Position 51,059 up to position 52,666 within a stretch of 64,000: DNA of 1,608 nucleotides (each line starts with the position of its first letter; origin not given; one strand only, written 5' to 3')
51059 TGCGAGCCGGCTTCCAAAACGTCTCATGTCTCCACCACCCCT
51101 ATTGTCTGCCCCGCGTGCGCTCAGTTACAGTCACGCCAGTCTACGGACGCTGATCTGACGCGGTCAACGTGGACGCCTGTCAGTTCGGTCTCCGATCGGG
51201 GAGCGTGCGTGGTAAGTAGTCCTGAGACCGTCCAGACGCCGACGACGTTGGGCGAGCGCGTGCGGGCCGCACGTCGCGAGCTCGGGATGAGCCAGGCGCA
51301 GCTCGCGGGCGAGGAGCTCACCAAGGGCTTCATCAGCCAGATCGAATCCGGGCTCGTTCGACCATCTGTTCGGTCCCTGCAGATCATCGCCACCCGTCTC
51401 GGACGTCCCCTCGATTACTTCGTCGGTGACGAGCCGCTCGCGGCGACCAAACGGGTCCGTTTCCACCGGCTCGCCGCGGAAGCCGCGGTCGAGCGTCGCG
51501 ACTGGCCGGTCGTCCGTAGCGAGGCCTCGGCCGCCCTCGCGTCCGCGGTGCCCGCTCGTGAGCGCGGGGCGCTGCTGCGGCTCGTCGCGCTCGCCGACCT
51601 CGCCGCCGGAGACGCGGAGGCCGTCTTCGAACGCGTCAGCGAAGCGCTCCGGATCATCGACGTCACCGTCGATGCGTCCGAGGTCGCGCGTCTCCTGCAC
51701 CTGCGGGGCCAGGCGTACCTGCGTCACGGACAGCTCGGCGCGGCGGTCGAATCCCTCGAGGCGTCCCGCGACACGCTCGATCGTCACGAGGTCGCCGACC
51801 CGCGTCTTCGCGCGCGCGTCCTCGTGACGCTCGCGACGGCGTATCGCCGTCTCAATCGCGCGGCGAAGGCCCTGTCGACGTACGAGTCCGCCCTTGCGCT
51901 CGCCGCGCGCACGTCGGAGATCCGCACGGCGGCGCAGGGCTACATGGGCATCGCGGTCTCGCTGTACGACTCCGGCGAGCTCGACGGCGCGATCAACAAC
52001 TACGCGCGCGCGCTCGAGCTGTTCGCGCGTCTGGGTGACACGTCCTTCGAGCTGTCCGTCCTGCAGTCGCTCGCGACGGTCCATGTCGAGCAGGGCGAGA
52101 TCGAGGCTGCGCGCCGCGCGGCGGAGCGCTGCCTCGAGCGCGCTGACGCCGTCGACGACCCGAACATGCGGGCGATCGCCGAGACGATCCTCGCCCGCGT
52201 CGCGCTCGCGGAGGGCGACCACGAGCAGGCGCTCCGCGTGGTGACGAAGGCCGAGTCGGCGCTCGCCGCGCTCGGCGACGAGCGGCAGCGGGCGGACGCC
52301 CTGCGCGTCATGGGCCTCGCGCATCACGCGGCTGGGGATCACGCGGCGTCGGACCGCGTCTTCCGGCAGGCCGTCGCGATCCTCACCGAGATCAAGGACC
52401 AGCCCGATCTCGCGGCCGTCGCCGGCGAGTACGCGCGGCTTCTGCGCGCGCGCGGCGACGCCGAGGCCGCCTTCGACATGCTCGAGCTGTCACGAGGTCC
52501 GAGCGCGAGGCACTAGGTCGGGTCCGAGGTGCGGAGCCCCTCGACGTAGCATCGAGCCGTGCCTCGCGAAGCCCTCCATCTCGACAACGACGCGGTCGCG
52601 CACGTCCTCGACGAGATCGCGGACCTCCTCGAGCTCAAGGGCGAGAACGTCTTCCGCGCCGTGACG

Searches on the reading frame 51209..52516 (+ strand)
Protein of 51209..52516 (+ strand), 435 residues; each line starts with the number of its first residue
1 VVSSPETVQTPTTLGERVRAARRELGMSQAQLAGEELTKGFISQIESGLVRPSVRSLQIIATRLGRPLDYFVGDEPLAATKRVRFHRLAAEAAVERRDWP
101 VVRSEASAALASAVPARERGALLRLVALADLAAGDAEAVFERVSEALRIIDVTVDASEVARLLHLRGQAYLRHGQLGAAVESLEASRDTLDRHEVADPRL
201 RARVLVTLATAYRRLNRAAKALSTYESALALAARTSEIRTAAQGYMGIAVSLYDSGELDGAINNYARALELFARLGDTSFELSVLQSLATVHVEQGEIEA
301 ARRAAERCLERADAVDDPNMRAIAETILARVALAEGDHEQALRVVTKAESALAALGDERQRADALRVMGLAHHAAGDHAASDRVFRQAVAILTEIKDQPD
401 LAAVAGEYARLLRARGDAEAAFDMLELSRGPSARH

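Call 106: search_protein_families(library=pfam, proteins=[window:51209-52516:+], max_evalue=0.001)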
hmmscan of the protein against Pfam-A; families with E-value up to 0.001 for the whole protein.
window:51209-52516:+ (435 aa): 17 families
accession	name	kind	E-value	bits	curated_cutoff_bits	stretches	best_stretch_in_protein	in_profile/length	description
PF13424.12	TPR_12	-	5.9e-26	90.9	30.1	4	242-312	3-75/77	Tetratricopeptide repeat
PF17874.7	TPR_MalT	-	9.5e-16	58.4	45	2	179-350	17-189/336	MalT-like TPR region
PF07719.23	TPR_2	-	8.2e-15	54.1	27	0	242-272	1-31/34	Tetratricopeptide repeat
PF13181.12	TPR_8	-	9.6e-13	47.6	25.7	0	202-233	1-32/34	Tetratricopeptide repeat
PF00515.34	TPR_1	-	3.5e-11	42.9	27.8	0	242-271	1-30/34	Tetratricopeptide repeat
PF01381.28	HTH_3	-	2.7e-09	37.3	23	1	18-71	1-55/55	Helix-turn-helix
PF13428.12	TPR_14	-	2.2e-08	34.4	23.5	0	203-240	2-39/44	Tetratricopeptide repeat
PF10602.15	RPN7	-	1e-06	29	29.6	0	286-405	40-158/174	26S proteasome subunit RPN7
PF12844.13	HTH_19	-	2.7e-06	27.6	30.2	1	15-69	1-56/64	Helix-turn-helix domain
PF13374.12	TPR_10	-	4.6e-06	26.9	27.5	0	283-311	3-31/42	Tetratricopeptide repeat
PF13414.12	TPR_11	-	3.4e-05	23.9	26.8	0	252-271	4-23/42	TPR repeat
PF13560.12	HTH_31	-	4.1e-05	24.2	27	1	14-67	2-57/64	Helix-turn-helix domain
PF14938.12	SNAP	-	8.5e-05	22.6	25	1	202-303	75-176/282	Soluble NSF attachment protein, SNAP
PF09976.15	TPR_21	-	0.00029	21.1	25.5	1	266-374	60-165/193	Tetratricopeptide repeat-like domain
PF13176.12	TPR_7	-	0.0003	21.1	27.9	0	208-233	5-30/36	Tetratricopeptide repeat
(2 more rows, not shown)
